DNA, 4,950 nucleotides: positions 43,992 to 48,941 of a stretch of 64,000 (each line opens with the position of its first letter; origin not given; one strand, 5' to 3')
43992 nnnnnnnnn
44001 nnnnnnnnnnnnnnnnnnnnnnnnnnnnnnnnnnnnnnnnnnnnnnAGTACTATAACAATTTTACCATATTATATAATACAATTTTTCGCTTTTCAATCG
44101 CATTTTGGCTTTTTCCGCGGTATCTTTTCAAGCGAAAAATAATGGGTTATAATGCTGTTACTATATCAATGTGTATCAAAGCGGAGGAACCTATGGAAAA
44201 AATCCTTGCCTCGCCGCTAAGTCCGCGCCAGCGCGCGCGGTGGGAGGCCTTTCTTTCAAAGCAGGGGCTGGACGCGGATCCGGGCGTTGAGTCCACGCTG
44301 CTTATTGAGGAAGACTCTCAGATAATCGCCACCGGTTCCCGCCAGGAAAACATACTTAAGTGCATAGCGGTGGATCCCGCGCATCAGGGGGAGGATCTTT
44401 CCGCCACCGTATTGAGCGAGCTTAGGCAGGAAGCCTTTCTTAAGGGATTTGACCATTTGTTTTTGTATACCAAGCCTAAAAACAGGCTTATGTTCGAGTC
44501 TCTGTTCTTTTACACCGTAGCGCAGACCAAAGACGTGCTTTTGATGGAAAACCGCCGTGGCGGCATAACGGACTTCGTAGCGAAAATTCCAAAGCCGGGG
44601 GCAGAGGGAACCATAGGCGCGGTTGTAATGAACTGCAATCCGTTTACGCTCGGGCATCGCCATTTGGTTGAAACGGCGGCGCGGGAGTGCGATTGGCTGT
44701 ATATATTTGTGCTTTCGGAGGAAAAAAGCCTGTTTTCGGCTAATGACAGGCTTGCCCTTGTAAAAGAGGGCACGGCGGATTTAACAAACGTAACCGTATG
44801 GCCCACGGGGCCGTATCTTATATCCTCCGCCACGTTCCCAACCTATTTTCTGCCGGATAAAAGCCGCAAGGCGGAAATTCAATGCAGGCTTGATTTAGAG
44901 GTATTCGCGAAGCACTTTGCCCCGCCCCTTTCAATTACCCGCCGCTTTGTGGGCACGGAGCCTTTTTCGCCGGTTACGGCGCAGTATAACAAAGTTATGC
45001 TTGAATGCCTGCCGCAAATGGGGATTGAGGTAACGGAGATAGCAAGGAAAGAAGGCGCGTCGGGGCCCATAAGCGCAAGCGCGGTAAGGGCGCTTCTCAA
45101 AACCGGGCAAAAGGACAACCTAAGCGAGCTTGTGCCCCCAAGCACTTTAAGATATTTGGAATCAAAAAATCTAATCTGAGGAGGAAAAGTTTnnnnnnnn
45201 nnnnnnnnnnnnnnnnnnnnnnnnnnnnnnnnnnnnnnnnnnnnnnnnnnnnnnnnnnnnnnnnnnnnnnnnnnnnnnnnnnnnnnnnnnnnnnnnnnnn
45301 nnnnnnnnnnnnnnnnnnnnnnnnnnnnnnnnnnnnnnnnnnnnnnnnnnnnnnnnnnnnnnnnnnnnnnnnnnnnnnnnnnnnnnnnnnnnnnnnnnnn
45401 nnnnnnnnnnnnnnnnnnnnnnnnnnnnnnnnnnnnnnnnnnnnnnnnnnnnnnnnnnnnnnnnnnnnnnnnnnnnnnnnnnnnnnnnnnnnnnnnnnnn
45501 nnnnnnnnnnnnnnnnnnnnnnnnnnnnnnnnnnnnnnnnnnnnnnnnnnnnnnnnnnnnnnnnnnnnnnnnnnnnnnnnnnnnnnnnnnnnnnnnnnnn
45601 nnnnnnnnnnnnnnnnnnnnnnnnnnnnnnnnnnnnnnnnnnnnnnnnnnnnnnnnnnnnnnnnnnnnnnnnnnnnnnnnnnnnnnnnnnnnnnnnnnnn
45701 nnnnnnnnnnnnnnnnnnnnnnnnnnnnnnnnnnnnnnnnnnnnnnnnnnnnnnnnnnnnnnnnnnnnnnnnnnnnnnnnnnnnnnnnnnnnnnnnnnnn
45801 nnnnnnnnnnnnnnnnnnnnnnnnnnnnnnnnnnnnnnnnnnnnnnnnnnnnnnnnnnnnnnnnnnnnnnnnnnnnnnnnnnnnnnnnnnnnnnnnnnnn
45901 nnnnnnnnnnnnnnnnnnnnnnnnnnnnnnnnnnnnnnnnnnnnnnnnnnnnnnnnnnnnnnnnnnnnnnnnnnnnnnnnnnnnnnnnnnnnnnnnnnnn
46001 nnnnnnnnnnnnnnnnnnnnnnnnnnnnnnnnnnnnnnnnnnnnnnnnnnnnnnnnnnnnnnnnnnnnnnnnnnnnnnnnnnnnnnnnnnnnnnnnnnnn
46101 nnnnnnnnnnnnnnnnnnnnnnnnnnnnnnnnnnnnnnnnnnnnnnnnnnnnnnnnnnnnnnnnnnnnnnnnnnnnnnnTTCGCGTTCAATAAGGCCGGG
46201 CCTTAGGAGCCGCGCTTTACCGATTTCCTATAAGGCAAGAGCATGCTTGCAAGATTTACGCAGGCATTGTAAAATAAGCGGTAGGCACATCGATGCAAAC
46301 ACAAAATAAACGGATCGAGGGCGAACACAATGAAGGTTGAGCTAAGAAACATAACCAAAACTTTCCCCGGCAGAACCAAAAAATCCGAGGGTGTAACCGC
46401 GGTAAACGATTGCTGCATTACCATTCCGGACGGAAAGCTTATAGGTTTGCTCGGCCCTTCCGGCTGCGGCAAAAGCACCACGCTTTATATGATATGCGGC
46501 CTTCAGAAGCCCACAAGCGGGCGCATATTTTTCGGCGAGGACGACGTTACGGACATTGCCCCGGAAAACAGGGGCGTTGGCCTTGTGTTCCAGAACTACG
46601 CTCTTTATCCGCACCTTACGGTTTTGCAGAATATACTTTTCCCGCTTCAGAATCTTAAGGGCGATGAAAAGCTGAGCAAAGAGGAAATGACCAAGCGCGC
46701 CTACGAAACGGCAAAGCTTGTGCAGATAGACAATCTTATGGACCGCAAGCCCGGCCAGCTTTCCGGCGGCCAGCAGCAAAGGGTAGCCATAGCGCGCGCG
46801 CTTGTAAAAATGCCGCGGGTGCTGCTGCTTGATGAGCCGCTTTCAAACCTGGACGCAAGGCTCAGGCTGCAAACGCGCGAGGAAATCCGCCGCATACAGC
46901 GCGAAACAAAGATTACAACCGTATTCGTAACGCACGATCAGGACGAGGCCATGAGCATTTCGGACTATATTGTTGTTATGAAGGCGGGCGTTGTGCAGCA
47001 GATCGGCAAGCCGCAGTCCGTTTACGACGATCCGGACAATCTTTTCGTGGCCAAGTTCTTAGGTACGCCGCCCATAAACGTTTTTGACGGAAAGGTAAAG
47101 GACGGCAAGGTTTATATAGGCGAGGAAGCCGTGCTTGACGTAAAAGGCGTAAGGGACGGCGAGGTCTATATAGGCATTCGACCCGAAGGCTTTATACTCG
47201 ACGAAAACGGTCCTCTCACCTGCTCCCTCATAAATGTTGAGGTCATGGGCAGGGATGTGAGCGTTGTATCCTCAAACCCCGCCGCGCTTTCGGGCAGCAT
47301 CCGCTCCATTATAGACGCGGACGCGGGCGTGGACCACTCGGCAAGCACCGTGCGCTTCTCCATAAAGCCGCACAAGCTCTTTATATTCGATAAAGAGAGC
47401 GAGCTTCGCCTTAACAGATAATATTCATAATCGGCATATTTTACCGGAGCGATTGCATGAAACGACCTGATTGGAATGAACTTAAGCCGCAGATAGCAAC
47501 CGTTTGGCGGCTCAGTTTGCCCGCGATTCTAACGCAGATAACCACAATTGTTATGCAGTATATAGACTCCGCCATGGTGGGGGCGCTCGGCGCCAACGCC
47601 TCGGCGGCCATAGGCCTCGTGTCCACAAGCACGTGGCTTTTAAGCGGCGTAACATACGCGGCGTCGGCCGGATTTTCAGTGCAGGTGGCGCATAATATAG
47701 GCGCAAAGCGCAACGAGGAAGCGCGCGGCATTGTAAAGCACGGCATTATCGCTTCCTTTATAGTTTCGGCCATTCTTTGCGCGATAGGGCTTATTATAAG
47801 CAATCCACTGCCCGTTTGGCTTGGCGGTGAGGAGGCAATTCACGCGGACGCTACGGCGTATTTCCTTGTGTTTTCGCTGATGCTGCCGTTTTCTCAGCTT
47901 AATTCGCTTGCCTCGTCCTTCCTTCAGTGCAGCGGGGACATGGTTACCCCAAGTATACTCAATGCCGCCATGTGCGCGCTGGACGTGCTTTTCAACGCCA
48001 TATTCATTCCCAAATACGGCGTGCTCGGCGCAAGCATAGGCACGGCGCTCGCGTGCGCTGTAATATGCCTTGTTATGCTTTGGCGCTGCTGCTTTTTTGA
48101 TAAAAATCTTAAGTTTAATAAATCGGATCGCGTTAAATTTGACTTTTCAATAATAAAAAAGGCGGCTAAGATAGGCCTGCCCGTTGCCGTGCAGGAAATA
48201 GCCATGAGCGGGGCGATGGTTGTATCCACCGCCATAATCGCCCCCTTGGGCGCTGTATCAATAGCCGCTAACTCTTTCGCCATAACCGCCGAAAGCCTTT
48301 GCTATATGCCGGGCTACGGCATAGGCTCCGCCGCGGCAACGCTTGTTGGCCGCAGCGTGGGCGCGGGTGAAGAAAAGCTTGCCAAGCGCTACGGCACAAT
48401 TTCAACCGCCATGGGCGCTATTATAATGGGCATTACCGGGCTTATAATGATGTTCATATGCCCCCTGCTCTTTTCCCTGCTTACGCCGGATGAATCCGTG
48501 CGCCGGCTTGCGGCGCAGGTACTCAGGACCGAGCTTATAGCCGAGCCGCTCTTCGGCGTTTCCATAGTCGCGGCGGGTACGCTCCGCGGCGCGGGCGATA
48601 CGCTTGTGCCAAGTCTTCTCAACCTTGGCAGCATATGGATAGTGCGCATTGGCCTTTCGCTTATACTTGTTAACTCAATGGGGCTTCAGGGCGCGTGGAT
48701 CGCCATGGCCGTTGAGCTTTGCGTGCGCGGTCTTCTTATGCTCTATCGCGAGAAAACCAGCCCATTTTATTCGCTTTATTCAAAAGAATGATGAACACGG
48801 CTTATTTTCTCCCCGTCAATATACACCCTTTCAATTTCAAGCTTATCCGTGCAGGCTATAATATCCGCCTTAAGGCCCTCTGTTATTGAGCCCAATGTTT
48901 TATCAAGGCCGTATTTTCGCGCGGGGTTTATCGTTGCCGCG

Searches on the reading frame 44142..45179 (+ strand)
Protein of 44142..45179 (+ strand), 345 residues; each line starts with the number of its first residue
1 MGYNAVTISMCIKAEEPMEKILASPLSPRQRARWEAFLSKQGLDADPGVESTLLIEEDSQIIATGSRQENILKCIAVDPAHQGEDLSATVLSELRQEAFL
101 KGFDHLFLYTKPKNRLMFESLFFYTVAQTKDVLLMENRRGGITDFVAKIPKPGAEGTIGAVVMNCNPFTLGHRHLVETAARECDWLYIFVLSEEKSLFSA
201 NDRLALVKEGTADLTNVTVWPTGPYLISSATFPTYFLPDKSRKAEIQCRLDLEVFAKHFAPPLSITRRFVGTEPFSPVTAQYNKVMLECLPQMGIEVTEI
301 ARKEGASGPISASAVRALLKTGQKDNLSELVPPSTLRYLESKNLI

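Call 5: search_protein_families(library=pfam, proteins=[window:44142-45179:+], max_evalue=0.01)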
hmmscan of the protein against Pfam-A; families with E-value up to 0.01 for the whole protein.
window:44142-45179:+ (345 aa): 4 families
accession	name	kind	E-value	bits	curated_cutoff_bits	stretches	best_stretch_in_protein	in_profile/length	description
PF08218.17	Citrate_ly_lig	-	5.6e-73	245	20.9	1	158-339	1-182/182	Citrate lyase ligase C-terminal domain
PF01467.32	CTP_transf_like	-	0.00019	22.1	21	1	166-210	7-57/133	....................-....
PF00583.31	Acetyltransf_1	-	0.0059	17.3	20.7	0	48-114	33-104/116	Acetyltransferase (GNAT) family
PF05636.17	HIGH_NTase1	-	0.0078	16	27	0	310-342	204-237/402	HIGH Nucleotidyl Transferase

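Call 6: search_protein_families(library=ncbifam, proteins=[window:44142-45179:+], max_evalue=0.01)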
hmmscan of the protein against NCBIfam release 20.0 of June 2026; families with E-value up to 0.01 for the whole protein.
window:44142-45179:+ (345 aa): 6 families
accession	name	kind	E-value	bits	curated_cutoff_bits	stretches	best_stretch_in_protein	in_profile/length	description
TIGR00124.1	cit_ly_ligase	equivalog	2.4e-96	322.7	262.1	1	32-341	13-328/335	[citrate (pro-3S)-lyase] ligase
TIGR00125.1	cyt_tran_rel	domain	1.9e-08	34.3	27.7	1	158-214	1-63/65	adenylyltransferase/cytidyltransferase family protein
TIGR01510.1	coaD_prev_kdtB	equivalog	1.6e-07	31.4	103.3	1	166-227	9-72/155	pantetheine-phosphate adenylyltransferase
NF040501.1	resist_ArsN2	equivalog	0.00036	20.2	125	1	60-123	35-101/133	arsenic resistance N-acetyltransferase ArsN2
NF010191.0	PRK13670.1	equivalog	0.0067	15.7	360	0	311-341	202-232/392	nucleotidyltransferase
TIGR00482.1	TIGR00482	equivalog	0.0093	16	112.45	0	304-344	155-193/194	nicotinate (nicotinamide) nucleotide adenylyltransferase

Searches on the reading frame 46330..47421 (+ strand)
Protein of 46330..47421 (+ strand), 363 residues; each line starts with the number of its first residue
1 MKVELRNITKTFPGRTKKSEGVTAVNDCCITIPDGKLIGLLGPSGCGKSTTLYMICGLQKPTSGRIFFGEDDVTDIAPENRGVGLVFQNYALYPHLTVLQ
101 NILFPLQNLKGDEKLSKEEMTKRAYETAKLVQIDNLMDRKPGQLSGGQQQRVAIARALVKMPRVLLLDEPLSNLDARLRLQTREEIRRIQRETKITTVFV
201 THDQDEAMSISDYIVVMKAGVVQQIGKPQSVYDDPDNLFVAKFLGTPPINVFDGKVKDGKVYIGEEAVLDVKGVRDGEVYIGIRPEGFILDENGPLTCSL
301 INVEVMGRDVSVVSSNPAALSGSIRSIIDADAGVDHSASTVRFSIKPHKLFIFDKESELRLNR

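Call 5: search_protein_families(library=pfam, proteins=[window:46330-47421:+], max_evalue=0.01)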
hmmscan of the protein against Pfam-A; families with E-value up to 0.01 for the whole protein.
window:46330-47421:+ (363 aa): 4 families
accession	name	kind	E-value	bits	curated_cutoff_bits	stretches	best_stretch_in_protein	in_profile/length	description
PF00005.33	ABC_tran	-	3e-36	125.5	25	1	26-171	2-136/137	ABC transporter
PF17850.7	CysA_C_terminal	-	2.9e-05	25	29.7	1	250-286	1-39/43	CysA C-terminal regulatory domain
PF17912.7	OB_MalK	-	4.8e-05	24.6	27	1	245-286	1-51/53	MalK OB fold domain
PF13304.12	AAA_21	-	0.00057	20.5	27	0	127-203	221-299/304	AAA domain, putative AbiEii toxin, Type IV TA system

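Call 6: search_protein_families(library=ncbifam, proteins=[window:46330-47421:+], max_evalue=0.01)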
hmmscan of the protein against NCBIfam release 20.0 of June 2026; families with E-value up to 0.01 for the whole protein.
window:46330-47421:+ (363 aa): 193 families (the best 25 are shown)
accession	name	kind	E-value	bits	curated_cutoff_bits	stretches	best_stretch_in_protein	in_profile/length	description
NF008653.0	PRK11650.1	subfamily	1.4e-101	340.1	432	1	2-361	3-355/357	sn-glycerol-3-phosphate ABC transporter ATP-binding protein UgpC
NF040933.2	ABC_arch_GlcV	equivalog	1.1e-98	330.4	450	1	2-294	2-292/357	glucose ABC transporter ATP-binding protein GlcV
TIGR03265.1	PhnT2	equivalog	1.4e-92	310.7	457.7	1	16-313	11-309/353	putative 2-aminoethylphosphonate ABC transporter ATP-binding protein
NF006987.0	PRK09452.1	equivalog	1.8e-91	306.7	482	1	3-258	18-260/378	spermidine/putrescine ABC transporter ATP-binding protein PotA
NF008513.0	PRK11432.1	equivalog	2.4e-86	289.8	496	1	3-314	7-311/351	ferric ABC transporter ATP-binding protein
TIGR01187.1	potA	subfamily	9.1e-86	287.9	355.6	1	40-260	1-215/325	polyamine ABC transporter ATP-binding protein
NF043075.1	MMSYN1_0197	equivalog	1.1e-85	287.6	550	1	3-303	3-295/341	spermidine/putrescine ABC transporter ATP-binding protein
NF008233.0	PRK11000.1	equivalog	9.3e-85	284.6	568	1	3-355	4-355/369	maltose/maltodextrin ABC transporter ATP-binding protein MalK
NF008105.0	PRK10851.1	equivalog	1.1e-79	267.8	502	1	1-306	1-302/362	sulfate/thiosulfate ABC transporter ATP-binding protein CysA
TIGR00968.1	3a0106s01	subfamily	2e-78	263.2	342.75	1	17-246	8-233/237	sulfate ABC transporter ATP-binding protein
NF040840.2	tungstate_WtpC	equivalog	2.3e-74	250.8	440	1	25-293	16-281/347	tungstate ABC transporter ATP-binding protein WtpC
TIGR03258.1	PhnT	equivalog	6e-73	245.9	499.15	1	21-247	20-243/359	2-aminoethylphosphonate ABC transport system ATP-binding subunit PhnT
NF008621.0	PRK11607.1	equivalog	1.5e-71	241.2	613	1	4-260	21-264/377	putrescine ABC transporter ATP-binding subunit PotG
TIGR01186.1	proV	subfamily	3.1e-63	214.1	326.6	1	19-246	3-232/363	betaine/proline/choline family ABC transporter ATP-binding protein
NF040729.1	ABC_ATP_SaoA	equivalog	2.1e-53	181.3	360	1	2-219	1-208/248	ABC transporter ATP-binding protein SaoA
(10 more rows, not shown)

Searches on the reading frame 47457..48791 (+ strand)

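Call 5: search_protein_families(library=pfam, proteins=[window:47457-48791:+], max_evalue=0.01)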
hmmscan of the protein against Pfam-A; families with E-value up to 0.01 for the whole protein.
window:47457-48791:+ (444 aa): 1 family
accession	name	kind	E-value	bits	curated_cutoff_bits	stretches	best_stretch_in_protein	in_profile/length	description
PF01554.23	MatE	-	1.6e-47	161.6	24.9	2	242-401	1-159/161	MatE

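Call 6: search_protein_families(library=ncbifam, proteins=[window:47457-48791:+], max_evalue=0.01)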
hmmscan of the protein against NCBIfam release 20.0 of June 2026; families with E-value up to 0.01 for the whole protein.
window:47457-48791:+ (444 aa): 10 families
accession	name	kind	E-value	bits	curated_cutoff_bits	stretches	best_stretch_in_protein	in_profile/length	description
TIGR00797.1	matE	subfamily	1.2e-65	221.9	147.4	1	22-414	1-396/396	MATE family efflux transporter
NF007562.1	PRK10189.1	equivalog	1.1e-30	106.9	465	1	18-438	31-463/470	EmmdR/YeeO family multidrug/toxin efflux MATE transporter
NF052396.1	MATE_WgkD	equivalog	1e-29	103.8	510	1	15-433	4-424/428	tryglysin-associated MATE efflux transporter WgkD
NF041801.1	MATE_SolL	equivalog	2.3e-29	102.5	780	1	16-420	22-434/458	solanimycin export family MATE transporter SolL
NF001214.0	PRK00187.1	equivalog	1.7e-25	90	449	1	13-427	9-436/464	NorM family multidrug efflux MATE transporter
NF000263.1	MATE_multi_NorM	equivalog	7.7e-21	75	950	1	14-427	18-440/459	multidrug efflux MATE transporter NorM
NF000217.1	MATE_multi_FepA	equivalog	4.3e-16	59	900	1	18-433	19-437/443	multidrug efflux MATE transporter FepA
NF045578.1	export_MbnM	equivalog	8e-07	28.4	285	1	17-209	3-194/410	methanobactin export MATE transporter MbnM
NF041358.1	GntT_guanitoxin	equivalog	8.7e-07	28.3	525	1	16-348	15-350/438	guanitoxin biosynthesis MATE family efflux transporter GntT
NF045539.1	MATE_efflux1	equivalog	0.0027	16.9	350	1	84-242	69-229/411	MATE family Na+-driven efflux transporter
